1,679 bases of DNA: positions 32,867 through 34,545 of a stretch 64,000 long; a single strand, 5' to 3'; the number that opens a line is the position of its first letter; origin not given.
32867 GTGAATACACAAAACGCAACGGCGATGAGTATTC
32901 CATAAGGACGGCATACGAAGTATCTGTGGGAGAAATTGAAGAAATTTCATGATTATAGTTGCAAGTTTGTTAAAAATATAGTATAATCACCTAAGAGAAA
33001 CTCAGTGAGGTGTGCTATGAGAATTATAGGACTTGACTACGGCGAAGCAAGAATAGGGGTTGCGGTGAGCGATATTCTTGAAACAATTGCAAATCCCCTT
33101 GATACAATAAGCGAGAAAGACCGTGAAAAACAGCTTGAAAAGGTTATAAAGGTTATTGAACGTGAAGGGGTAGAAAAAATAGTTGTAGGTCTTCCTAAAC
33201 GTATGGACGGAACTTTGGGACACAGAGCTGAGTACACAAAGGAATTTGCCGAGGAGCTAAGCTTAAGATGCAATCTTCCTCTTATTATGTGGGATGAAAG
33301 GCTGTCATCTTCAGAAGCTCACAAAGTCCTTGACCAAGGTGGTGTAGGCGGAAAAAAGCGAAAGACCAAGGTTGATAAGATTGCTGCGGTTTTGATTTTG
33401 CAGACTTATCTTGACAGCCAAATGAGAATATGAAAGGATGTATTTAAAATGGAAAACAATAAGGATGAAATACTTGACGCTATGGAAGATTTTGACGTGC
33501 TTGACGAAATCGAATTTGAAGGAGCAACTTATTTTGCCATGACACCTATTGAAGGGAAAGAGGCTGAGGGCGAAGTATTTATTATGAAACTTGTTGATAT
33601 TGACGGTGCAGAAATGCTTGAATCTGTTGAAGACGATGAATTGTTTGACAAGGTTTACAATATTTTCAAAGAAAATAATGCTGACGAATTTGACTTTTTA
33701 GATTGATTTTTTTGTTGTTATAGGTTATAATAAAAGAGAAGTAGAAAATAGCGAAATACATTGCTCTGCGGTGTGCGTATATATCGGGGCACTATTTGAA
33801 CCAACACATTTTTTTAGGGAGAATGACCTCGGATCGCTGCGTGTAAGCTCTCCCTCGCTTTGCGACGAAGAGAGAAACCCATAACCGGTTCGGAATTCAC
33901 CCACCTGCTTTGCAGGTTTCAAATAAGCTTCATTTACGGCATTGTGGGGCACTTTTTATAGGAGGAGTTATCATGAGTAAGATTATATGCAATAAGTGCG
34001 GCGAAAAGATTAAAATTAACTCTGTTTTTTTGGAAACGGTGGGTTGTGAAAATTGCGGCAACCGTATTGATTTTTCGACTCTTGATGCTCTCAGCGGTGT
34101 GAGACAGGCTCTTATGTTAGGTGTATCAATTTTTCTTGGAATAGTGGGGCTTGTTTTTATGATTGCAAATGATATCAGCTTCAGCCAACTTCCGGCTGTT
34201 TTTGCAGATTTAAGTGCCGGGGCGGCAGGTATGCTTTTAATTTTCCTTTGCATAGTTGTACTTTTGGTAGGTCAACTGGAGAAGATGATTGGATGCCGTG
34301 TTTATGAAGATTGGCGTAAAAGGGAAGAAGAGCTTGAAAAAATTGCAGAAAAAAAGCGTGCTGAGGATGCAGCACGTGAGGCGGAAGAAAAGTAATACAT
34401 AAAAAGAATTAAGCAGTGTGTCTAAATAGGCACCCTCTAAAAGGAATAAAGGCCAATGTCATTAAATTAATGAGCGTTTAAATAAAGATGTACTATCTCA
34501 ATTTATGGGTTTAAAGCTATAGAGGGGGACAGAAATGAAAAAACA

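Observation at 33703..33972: Unassigned ~235-nt structured leader/candidate ncRNA between DUF1292 and a zinc-ribbon membrane protein gene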

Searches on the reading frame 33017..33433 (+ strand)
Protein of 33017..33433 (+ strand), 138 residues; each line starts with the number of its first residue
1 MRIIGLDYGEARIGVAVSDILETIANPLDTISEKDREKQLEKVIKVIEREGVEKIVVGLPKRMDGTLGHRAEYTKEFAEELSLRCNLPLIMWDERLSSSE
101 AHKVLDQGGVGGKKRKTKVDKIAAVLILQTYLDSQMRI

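Call 12: search_protein_families(library=pfam, proteins=[window:33017-33433:+], max_evalue=0.01)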
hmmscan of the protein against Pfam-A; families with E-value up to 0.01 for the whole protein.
window:33017-33433:+ (138 aa): 1 family
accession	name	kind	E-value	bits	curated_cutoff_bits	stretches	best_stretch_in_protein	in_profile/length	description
PF03652.20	RuvX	-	3e-46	157.5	29.2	1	1-134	1-134/134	Holliday junction resolvase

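Call 14: find_related_loci(query=window:33017-33433:+, collection=genome_contigs, flank=3000)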
Query window:33017-33433:+ (138 aa) in genome_contigs; peptide patterns used: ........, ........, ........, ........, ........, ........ (x = any residue, [..] = any of these).
267 stretches matched a pattern; 109 encode a relative of the query (tblastn E <= 1e-3); the best 80 are kept; 80 distinct loci.
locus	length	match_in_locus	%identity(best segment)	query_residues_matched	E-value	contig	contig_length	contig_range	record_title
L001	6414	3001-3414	88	1-138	2e-80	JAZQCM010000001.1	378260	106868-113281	MAG: Clostridia bacterium isolate T1900044638_TS20190104.MAGScoT_cleanbin_000006 SGB_1206_k141_2355631, whole genome sho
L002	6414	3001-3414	88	1-138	8e-80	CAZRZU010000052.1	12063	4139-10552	MAG TPA_asm: uncultured Oscillospiraceae bacterium isolate SRP315200_co1_541 genome assembly, contig: NODE_11417_length_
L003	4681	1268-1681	86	1-138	1e-78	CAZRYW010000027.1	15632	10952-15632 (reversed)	MAG TPA_asm: uncultured Oscillospiraceae bacterium isolate SRP225648_co1_913 genome assembly, contig: NODE_9385_length_1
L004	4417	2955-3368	87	1-138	3e-78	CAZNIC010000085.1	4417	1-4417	MAG TPA_asm: uncultured Oscillospiraceae bacterium isolate SRP315200_co1_479 genome assembly, contig: NODE_50774_length_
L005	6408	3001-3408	88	1-136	3e-77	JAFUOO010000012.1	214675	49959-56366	MAG: Clostridia bacterium isolate RGIG4683 Roe_deer_Rectum-5__c2211, whole genome shotgun sequence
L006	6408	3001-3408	88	1-136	1e-76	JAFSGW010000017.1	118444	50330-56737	MAG: Clostridia bacterium isolate RGIG3131 Goat_Rectum.Co__c324693, whole genome shotgun sequence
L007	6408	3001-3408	87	1-136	3e-76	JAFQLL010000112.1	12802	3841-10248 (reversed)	MAG: Clostridia bacterium isolate RGIG1927 Goat_Cecum.Co__c3154797, whole genome shotgun sequence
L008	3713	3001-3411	84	1-137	5e-75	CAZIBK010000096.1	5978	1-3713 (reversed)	MAG TPA_asm: uncultured Oscillospiraceae bacterium isolate SRP222994_co1_175 genome assembly, contig: NODE_26426_length_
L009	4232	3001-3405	72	1-135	2e-61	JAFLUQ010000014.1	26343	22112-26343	MAG: Oscillospiraceae bacterium isolate HAN083 Seq14, whole genome shotgun sequence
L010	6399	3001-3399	70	1-133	1e-59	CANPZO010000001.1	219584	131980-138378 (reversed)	MAG: uncultured Clostridia bacterium isolate Lapin-001__bin64 genome assembly, contig: Lapin-001__NODE_35_length_219584_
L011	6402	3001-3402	57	1-134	4e-48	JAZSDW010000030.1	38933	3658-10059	MAG: Clostridia bacterium isolate T1900044595_TS20190061.MAGScoT_cleanbin_000012 SGB_658_k141_1681604, whole genome shot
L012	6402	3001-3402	51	1-134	1e-42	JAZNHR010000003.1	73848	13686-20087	MAG: Clostridia bacterium isolate T1900044691_TS20190157.MAGScoT_cleanbin_000009 SGB_1751_k141_130651, whole genome shot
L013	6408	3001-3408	54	1-133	3e-40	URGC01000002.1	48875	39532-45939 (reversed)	uncultured Eubacterium sp. isolate UMGS965 genome assembly, contig: NODE_74_length_48875_cov_3.295186, whole genome shot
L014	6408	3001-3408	53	1-133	8e-40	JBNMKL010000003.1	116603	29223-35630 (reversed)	MAG: Lachnospira sp. isolate CM_BacLac1556.44 k141_382009_length_116603_cov_28.6855, whole genome shotgun sequence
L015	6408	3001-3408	54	1-133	2e-39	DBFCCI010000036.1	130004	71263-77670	MAG TPA_asm: Lachnospira sp. isolate MAG5428 k141_35779, whole genome shotgun sequence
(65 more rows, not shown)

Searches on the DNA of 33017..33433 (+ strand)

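Call 15: search_rna_families(sources=[L001, L002, L003, L004, L005, L006, L007, L008, L009, L010, L011, L012, L013, L014, L015, L016, L017, L018, L019, L020], threshold=gathering)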
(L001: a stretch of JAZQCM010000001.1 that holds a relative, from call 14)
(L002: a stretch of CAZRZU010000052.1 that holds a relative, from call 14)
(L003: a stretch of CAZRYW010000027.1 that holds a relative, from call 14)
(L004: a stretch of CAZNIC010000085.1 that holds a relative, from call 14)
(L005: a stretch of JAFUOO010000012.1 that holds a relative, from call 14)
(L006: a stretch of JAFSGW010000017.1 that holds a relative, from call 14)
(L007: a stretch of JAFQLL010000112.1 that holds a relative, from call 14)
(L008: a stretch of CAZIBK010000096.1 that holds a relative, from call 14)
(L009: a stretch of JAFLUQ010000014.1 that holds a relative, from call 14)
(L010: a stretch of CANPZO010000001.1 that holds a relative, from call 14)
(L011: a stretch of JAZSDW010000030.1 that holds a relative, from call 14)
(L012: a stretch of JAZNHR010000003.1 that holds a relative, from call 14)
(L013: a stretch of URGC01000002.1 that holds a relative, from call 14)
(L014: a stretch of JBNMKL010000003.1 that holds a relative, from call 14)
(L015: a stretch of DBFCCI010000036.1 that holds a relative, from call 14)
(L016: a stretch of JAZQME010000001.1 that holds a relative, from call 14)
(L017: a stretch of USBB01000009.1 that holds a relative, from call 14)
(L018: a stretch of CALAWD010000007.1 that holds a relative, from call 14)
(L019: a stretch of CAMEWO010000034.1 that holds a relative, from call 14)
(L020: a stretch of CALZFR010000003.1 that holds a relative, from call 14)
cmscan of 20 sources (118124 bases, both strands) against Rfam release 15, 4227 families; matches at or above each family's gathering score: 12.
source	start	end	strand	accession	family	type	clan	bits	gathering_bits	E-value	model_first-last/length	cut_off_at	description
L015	2046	2207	-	RF01731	TwoAYGGAY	Cis-reg;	CL00106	102.9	43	6.5e-17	1-168/168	no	TwoAYGGAY RNA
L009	3837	4025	+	RF00013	6S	Gene;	-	95.6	46.4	1.3e-17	1-187/187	no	6S / SsrS RNA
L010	3779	3967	+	RF00013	6S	Gene;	-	94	46.4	3.2e-17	1-187/187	no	6S / SsrS RNA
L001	3717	3911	+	RF00013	6S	Gene;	-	93.9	46.4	3.5e-17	1-187/187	no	6S / SsrS RNA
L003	1968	2163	+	RF00013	6S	Gene;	-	93.2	46.4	5e-17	1-187/187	no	6S / SsrS RNA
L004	3673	3868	+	RF00013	6S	Gene;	-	92.9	46.4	5.8e-17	1-187/187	no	6S / SsrS RNA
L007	3718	3913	+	RF00013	6S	Gene;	-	90.3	46.4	2.4e-16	1-187/187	no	6S / SsrS RNA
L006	3724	3920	+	RF00013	6S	Gene;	-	88.6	46.4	6.3e-16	1-187/187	no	6S / SsrS RNA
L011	3762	3954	+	RF00013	6S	Gene;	-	88.1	46.4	8.1e-16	1-187/187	no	6S / SsrS RNA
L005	3725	3920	+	RF00013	6S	Gene;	-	87.6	46.4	1.1e-15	1-187/187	no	6S / SsrS RNA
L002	3733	3925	+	RF00013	6S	Gene;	-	86.5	46.4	2e-15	1-187/187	no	6S / SsrS RNA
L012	3758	3952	+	RF00013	6S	Gene;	-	85.1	46.4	4.1e-15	1-187/187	no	6S / SsrS RNA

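Call 16: search_rna_families(sources=[L021, L022, L023, L024, L026, L027, L036, L037, L038, L040, L041, L042, L043, L046, L051, L053, L054, L057, L059, L076], threshold=gathering)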
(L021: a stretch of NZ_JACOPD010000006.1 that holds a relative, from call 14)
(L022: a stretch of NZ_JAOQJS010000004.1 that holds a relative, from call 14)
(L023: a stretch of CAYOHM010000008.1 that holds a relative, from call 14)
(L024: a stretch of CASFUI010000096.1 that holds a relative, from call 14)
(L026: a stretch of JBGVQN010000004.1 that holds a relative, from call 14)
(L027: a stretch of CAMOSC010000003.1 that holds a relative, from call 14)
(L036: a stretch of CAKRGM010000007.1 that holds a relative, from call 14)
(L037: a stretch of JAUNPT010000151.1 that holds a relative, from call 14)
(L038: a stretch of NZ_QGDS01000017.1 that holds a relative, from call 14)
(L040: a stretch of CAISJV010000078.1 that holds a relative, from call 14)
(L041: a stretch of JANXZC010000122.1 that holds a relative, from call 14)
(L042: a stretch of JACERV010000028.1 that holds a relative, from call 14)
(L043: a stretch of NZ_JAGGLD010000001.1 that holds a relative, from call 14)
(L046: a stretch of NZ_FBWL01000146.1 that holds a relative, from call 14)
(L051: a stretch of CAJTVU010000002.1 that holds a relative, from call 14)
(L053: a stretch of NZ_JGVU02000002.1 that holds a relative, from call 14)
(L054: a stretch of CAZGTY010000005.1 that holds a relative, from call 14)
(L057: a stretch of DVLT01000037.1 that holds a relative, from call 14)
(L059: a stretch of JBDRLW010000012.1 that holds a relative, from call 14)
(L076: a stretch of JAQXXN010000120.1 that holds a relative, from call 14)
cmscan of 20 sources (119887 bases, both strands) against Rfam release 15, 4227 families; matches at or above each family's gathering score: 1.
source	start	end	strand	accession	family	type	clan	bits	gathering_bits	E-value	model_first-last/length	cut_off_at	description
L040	2799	2882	-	RF00005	tRNA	Gene; tRNA;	CL00001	51.4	29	7.9e-08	1-71/71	no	tRNA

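Call 39: search_rna_families(sources=[L025, L028, L029, L030, L031, L032, L033, L034, L035, L039, L044, L045, L047, L048, L049, L050, L052, L055, L056, L058], threshold=gathering)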
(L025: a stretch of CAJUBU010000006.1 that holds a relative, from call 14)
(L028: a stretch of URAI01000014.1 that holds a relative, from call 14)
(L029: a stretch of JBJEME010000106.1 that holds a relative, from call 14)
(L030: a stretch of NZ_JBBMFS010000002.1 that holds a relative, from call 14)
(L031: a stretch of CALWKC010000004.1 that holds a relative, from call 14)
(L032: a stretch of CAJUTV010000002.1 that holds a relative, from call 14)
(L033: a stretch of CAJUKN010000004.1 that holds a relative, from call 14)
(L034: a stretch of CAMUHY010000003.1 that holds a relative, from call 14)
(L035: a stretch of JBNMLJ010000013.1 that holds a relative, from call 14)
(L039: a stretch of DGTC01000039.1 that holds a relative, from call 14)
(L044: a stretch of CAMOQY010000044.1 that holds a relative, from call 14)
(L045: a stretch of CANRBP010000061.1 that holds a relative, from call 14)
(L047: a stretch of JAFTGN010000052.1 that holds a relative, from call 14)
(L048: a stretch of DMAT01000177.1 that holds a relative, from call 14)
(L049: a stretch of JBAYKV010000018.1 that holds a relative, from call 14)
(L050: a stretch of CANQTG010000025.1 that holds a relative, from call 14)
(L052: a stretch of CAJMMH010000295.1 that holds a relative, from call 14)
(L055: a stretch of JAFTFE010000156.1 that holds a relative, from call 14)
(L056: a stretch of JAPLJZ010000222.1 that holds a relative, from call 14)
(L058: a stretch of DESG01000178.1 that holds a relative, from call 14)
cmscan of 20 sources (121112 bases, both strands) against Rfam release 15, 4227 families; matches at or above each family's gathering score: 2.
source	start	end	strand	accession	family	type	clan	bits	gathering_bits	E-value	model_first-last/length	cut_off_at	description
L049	2799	2882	-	RF00005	tRNA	Gene; tRNA;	CL00001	51.7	29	6.3e-08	1-71/71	no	tRNA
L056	2799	2882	-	RF00005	tRNA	Gene; tRNA;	CL00001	51.7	29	6.3e-08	1-71/71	no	tRNA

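Call 40: search_rna_families(sources=[L060, L061, L062, L063, L064, L065, L066, L067, L068, L069, L070, L071, L072, L073, L074, L075, L077, L078, L079, L080], threshold=gathering)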
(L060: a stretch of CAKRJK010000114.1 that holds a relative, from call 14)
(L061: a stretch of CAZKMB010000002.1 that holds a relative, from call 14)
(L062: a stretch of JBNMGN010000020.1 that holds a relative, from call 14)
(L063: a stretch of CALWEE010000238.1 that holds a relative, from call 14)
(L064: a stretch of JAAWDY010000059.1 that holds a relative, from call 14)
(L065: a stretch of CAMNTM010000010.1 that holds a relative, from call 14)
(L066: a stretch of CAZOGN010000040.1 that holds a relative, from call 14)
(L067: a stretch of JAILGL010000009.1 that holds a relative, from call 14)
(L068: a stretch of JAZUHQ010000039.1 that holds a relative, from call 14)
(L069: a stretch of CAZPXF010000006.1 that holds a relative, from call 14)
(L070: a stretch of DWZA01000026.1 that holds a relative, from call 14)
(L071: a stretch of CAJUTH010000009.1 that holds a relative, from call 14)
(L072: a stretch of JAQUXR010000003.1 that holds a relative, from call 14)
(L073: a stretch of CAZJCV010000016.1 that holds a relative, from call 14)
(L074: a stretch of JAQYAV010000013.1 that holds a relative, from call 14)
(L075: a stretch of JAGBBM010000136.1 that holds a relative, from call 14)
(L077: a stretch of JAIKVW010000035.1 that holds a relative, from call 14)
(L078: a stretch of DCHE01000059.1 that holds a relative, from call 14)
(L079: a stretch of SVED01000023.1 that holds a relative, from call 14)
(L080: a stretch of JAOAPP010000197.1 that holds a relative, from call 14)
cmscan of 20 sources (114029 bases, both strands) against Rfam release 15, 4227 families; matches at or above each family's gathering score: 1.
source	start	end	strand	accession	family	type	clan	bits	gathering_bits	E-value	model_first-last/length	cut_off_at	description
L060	1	106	+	RF01731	TwoAYGGAY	Cis-reg;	CL00106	50.8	43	4.4e-05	62-168/168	5'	TwoAYGGAY RNA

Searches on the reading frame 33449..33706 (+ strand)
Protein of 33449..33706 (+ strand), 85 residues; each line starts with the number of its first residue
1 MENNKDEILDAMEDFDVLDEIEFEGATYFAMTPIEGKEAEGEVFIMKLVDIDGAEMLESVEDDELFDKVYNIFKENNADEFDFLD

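Call 12: search_protein_families(library=pfam, proteins=[window:33449-33706:+], max_evalue=0.01)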
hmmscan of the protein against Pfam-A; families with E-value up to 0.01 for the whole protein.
window:33449-33706:+ (85 aa): 1 family
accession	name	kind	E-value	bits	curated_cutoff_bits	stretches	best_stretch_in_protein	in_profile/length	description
PF06949.16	DUF1292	-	5.2e-13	50.1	24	1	13-75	6-72/75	Protein of unknown function (DUF1292)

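Call 32: search_protein_families(library=ncbifam, proteins=[window:33449-33706:+], max_evalue=0.01)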
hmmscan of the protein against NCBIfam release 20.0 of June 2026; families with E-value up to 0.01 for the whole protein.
window:33449-33706:+ (85 aa): 1 family
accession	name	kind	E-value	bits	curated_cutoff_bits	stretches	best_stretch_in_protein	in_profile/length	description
NF010218.0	PRK13678.2-1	equivalog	0.00042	20.7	96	1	13-74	17-79/83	hypothetical protein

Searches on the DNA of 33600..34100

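Call 4: search_rna_families(source=window, start=33600, end=34100, threshold=evalue, max_evalue=1, show_alignments=3)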
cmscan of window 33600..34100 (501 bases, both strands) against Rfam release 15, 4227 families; matches with E-value up to 1: 1.
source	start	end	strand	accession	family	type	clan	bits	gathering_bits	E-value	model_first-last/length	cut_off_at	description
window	33760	33954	+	RF00013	6S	Gene;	-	94.5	46.4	1e-19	1-187/187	no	6S / SsrS RNA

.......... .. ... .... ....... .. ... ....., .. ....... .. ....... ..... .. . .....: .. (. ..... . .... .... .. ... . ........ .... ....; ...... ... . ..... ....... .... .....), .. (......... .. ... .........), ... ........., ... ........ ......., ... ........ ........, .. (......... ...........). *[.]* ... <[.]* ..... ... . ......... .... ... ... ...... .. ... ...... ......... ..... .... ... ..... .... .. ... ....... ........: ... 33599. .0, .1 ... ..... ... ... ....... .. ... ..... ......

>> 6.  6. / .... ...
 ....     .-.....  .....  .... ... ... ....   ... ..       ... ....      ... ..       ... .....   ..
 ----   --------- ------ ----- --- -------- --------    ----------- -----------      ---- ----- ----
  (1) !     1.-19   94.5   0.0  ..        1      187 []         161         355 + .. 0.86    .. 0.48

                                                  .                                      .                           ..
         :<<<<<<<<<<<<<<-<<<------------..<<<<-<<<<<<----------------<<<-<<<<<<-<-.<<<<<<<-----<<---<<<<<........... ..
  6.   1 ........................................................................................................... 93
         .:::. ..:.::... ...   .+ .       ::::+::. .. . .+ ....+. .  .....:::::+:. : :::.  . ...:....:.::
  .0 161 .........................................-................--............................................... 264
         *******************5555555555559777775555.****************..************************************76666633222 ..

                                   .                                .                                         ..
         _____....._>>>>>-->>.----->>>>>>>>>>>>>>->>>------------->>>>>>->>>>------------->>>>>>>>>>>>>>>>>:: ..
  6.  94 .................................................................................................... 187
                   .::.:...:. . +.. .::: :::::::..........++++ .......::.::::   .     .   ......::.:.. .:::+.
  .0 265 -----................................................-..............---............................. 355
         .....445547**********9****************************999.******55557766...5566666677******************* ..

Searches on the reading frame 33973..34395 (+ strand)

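Call 12: search_protein_families(library=pfam, proteins=[window:33973-34395:+], max_evalue=0.01)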
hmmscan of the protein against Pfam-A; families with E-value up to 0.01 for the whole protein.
window:33973-34395:+ (140 aa): 1 family
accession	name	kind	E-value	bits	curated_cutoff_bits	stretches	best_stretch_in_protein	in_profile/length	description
PF19134.6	DUF5817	-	0.0037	17.6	31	0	4-40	4-39/57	Domain of unknown function (DUF5817)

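Call 32: search_protein_families(library=ncbifam, proteins=[window:33973-34395:+], max_evalue=0.01)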
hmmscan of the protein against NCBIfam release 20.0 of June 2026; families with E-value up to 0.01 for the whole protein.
window:33973-34395:+ (140 aa): 1 family
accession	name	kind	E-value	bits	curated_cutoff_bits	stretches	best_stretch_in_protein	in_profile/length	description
TIGR04104.1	cxxc_20_cxxc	subfamily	0.002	18.4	45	1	5-60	2-60/93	TIGR04104 family putative zinc finger protein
